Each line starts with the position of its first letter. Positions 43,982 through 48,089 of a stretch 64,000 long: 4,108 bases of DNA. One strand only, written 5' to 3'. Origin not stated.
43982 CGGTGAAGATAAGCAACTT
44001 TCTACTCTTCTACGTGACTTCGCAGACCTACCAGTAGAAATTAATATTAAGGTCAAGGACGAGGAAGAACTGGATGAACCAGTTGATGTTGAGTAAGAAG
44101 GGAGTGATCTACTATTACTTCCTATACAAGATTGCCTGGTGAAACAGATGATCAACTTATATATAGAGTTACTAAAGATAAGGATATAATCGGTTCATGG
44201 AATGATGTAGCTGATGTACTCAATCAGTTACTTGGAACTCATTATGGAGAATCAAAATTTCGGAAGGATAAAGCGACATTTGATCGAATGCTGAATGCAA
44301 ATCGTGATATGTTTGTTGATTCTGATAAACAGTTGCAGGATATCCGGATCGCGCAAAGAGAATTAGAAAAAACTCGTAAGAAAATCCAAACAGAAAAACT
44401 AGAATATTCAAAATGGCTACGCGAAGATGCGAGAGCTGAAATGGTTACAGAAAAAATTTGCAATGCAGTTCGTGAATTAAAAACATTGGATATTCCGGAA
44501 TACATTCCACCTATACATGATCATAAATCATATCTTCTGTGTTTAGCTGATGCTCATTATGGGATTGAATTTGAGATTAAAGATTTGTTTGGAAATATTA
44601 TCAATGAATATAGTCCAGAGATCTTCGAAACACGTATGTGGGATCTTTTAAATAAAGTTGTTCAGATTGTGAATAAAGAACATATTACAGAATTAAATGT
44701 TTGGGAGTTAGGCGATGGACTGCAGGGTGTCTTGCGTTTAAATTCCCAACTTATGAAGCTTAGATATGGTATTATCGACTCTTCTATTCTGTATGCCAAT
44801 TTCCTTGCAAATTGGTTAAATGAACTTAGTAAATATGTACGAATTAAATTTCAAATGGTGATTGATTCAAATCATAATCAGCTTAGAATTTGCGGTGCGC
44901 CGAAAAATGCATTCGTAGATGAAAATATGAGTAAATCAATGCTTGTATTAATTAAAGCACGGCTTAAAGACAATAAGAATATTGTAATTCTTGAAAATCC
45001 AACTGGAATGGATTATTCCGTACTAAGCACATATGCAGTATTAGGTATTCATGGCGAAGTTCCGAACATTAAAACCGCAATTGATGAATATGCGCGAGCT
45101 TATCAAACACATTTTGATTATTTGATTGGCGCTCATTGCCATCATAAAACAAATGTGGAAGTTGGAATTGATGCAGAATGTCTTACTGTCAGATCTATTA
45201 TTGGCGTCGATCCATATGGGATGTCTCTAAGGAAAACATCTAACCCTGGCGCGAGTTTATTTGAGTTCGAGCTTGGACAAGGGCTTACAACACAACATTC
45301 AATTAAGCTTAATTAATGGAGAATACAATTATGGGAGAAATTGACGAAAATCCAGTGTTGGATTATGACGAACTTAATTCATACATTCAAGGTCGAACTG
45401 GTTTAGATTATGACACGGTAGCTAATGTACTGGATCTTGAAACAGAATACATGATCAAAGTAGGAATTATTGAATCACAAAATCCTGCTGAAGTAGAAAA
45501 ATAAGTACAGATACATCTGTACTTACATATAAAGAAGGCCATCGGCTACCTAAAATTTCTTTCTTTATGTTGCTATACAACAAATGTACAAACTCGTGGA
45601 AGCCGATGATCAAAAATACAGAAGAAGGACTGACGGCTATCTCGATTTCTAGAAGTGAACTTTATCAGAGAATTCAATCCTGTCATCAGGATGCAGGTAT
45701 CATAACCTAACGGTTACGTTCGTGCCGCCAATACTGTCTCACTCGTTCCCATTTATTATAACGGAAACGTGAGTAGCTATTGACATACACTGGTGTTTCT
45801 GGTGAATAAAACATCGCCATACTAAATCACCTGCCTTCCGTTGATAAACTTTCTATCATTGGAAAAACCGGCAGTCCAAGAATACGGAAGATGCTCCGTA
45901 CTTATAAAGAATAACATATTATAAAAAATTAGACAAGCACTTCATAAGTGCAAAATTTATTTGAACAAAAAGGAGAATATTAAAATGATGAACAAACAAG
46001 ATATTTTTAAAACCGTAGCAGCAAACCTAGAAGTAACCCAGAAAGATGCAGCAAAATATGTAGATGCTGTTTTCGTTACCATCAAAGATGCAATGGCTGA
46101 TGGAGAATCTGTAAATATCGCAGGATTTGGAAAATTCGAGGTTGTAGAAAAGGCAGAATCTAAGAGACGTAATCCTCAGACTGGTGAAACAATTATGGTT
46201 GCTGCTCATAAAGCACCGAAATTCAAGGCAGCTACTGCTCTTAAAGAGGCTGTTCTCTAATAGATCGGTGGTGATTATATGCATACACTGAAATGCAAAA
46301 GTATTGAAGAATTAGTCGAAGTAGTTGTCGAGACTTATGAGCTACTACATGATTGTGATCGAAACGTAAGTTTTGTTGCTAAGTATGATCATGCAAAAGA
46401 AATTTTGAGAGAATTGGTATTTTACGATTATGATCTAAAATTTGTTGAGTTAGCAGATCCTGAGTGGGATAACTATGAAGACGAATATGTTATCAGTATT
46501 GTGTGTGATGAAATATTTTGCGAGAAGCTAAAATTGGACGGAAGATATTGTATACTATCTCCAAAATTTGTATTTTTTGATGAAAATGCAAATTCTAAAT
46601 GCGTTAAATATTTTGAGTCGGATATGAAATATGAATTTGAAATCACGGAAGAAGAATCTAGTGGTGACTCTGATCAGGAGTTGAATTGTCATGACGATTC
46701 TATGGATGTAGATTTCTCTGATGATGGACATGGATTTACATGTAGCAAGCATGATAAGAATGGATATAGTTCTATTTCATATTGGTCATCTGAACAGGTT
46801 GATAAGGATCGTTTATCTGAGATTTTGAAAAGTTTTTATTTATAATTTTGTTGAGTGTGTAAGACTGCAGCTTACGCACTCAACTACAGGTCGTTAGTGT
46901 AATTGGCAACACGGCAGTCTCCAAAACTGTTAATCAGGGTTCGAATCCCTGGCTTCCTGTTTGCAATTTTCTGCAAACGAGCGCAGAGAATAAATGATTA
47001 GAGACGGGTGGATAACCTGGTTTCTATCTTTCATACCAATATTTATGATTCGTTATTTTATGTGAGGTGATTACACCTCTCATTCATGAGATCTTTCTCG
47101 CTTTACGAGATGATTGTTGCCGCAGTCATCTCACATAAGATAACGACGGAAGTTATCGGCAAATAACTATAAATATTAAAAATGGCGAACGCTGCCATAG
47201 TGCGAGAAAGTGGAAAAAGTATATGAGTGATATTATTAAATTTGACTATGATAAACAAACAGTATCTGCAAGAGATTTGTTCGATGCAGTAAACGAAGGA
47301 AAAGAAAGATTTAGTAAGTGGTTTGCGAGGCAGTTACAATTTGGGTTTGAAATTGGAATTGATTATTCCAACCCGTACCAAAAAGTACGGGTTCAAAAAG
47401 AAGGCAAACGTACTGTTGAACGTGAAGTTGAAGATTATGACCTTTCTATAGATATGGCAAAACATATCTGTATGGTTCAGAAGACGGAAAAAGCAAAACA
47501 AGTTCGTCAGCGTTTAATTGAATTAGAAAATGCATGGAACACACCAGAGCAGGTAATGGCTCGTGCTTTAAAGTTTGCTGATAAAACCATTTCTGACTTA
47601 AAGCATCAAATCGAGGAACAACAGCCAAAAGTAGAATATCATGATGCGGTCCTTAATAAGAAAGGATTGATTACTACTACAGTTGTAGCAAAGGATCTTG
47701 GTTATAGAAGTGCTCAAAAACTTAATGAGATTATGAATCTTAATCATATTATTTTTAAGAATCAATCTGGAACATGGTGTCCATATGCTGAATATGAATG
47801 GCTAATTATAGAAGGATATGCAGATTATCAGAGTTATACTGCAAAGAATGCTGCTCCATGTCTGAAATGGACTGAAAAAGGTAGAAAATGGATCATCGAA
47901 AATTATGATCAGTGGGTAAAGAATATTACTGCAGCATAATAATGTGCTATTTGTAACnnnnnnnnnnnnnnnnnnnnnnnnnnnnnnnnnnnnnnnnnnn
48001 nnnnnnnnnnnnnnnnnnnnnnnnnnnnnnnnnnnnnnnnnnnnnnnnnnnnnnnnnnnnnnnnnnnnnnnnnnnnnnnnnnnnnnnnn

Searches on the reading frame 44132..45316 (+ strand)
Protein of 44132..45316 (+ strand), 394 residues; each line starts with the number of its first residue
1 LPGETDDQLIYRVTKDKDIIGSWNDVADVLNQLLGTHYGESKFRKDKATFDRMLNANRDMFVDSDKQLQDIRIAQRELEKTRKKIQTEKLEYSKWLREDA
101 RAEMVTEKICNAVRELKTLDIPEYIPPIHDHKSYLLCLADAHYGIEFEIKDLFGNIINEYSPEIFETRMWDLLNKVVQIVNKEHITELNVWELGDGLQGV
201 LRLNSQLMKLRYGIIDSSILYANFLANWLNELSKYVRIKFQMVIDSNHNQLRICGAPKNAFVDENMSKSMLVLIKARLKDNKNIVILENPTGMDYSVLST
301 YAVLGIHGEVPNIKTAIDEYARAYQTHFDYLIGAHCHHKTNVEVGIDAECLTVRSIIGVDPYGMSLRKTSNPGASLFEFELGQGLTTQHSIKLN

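Call 10: search_protein_families(library=phrogs, proteins=[window:44132-45316:+], max_evalue=0.001)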
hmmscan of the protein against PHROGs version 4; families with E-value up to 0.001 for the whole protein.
window:44132-45316:+ (394 aa): 2 families
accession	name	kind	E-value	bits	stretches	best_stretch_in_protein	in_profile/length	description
phrog_284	-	DNA, RNA and nucleotide metabolism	4.1e-36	125.7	1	22-383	21-384/398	exonuclease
phrog_704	-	DNA, RNA and nucleotide metabolism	0.00018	21.7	0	35-182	30-182/390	DNA repair exonuclease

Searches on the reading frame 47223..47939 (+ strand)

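Call 69: search_protein_families(library=pfam, proteins=[window:47223-47939:+], max_evalue=0.001)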
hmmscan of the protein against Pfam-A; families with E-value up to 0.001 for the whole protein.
window:47223-47939:+ (238 aa): 2 families
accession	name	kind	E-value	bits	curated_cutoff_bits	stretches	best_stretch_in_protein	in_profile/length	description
PF03374.19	ANT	-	4.5e-20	72.4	25.3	1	128-228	2-105/108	Phage antirepressor protein KilAC domain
PF08346.17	AntA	-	1.1e-17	64.8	27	1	14-88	1-68/68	AntA/AntB antirepressor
